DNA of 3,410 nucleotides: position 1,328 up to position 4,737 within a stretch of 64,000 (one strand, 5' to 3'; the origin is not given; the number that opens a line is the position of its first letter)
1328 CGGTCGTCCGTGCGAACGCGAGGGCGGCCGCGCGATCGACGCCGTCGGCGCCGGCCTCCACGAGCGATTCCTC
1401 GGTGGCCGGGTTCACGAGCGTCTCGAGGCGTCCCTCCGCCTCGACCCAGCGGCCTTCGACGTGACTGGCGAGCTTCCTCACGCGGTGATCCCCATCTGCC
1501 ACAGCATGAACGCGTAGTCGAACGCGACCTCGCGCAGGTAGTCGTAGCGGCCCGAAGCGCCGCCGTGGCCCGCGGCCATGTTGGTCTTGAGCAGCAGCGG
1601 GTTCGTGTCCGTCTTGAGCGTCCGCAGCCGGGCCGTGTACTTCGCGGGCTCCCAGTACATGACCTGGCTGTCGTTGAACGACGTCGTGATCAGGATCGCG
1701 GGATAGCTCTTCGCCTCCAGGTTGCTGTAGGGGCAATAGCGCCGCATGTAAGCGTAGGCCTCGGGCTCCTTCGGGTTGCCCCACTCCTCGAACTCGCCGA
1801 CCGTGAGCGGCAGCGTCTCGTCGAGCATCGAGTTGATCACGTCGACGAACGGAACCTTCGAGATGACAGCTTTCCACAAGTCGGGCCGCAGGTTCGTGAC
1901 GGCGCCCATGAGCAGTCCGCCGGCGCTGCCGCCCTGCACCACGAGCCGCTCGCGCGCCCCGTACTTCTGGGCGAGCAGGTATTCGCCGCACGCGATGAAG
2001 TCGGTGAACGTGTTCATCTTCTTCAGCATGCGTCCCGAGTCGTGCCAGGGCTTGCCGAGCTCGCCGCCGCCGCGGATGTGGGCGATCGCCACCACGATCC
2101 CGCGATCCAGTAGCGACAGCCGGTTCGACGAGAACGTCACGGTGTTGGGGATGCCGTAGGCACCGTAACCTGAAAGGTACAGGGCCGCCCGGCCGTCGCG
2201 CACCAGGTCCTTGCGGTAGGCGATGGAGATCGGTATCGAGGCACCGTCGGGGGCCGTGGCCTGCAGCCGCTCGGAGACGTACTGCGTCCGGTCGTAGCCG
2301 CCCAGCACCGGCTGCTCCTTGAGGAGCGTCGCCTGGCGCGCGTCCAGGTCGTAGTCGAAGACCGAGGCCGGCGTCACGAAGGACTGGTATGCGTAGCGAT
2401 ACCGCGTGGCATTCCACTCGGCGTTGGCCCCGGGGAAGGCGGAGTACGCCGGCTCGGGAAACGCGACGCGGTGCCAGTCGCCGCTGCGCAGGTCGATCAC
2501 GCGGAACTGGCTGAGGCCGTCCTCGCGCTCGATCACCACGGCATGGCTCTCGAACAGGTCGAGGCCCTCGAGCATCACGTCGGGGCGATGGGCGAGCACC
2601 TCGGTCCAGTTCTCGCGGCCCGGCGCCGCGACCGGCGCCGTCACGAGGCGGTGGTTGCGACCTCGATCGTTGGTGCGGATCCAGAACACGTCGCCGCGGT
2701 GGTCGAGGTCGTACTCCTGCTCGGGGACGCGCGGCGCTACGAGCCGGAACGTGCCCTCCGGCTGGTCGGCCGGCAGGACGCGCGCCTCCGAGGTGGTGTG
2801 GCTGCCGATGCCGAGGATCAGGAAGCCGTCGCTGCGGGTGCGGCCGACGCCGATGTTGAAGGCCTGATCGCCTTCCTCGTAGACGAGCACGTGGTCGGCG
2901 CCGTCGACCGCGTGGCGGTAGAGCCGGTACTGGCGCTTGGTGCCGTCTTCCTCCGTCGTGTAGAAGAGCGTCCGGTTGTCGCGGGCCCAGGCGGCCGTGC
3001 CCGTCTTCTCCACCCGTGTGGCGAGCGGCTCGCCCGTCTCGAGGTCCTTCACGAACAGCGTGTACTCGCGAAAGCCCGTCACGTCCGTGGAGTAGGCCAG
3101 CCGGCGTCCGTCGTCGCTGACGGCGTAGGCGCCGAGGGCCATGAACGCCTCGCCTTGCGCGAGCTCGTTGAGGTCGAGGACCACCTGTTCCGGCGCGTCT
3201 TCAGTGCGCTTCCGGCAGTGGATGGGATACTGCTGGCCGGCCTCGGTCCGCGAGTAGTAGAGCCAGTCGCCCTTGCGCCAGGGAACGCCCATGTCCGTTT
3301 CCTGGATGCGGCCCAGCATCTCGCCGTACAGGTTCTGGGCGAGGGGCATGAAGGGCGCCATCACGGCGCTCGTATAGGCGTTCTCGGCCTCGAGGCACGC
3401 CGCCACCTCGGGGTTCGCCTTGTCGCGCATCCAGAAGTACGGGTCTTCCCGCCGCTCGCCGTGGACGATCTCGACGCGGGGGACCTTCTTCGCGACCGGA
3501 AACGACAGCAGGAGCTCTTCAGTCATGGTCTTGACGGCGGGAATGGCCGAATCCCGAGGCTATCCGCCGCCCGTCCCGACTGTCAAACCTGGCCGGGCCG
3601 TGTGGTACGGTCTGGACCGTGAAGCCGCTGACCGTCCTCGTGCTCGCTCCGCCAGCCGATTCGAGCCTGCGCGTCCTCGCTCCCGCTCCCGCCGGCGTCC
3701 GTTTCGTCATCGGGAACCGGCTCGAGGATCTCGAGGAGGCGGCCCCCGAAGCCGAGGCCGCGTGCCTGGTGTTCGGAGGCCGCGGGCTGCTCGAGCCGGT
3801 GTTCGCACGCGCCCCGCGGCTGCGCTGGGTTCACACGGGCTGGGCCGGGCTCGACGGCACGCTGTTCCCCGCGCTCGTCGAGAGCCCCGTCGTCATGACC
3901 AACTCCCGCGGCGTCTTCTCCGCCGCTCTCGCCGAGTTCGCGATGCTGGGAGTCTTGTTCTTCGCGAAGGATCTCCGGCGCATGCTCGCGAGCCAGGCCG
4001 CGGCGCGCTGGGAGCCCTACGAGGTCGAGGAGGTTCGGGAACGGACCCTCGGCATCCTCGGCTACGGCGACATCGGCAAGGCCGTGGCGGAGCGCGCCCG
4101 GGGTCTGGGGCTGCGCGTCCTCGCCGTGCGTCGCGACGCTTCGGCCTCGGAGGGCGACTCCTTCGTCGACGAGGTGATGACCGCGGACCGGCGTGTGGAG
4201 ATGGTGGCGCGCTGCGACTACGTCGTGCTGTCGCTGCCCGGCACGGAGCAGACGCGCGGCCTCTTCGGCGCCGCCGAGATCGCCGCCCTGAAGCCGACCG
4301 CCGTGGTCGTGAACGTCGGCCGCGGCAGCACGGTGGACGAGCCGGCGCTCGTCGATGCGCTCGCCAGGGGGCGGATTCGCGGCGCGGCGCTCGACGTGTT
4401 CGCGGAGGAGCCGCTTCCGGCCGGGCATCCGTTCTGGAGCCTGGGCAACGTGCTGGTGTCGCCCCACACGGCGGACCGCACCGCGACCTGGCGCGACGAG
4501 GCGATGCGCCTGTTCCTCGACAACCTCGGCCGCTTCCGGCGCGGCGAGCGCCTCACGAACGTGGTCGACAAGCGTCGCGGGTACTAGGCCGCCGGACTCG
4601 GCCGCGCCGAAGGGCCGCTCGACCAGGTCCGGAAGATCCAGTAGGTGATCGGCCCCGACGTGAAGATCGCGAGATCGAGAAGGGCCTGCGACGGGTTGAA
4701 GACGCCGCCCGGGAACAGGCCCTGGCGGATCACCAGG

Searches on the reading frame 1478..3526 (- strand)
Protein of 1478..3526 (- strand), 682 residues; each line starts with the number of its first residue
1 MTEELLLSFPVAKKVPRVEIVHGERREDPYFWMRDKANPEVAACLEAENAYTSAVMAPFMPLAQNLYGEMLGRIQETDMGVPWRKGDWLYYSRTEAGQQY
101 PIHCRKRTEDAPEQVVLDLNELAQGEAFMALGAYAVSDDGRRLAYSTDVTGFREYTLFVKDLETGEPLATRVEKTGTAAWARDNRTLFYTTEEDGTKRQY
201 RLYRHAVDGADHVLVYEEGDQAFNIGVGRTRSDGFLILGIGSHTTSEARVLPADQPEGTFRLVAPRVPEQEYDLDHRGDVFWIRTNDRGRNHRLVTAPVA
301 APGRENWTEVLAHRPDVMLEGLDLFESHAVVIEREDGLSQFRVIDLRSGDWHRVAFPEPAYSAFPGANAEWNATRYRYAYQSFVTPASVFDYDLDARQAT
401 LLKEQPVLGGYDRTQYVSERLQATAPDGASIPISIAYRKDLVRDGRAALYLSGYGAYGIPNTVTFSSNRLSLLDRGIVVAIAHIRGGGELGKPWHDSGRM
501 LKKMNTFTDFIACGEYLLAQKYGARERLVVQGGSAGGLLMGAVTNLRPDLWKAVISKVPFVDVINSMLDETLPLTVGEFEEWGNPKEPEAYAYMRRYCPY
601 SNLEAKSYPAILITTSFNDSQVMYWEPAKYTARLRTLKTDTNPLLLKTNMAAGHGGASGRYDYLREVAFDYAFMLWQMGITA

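Call 62: search_protein_families(library=pfam, proteins=[window:1478-3526:-], max_evalue=0.0001)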
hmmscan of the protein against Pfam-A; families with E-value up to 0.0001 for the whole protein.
window:1478-3526:- (682 aa): 2 families
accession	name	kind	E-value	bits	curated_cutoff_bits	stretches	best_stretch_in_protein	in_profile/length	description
PF02897.21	Peptidase_S9_N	-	1.2e-107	360.6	24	1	10-405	1-414/414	Prolyl oligopeptidase, N-terminal beta-propeller domain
PF00326.27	Peptidase_S9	-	1.6e-61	208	22.6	1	465-679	3-211/213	Prolyl oligopeptidase family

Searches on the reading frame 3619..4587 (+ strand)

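Call 62: search_protein_families(library=pfam, proteins=[window:3619-4587:+], max_evalue=0.0001)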
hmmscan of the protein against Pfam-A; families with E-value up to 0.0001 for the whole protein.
window:3619-4587:+ (322 aa): 2 families
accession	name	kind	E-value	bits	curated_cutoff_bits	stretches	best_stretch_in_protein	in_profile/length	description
PF02826.25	2-Hacid_dh_C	-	6.9e-52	175.8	25.1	1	112-285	4-178/178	D-isomer specific 2-hydroxyacid dehydrogenase, NAD binding domain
PF00389.36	2-Hacid_dh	-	1.4e-07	31.7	24.6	1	35-316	30-133/134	D-isomer specific 2-hydroxyacid dehydrogenase, catalytic domain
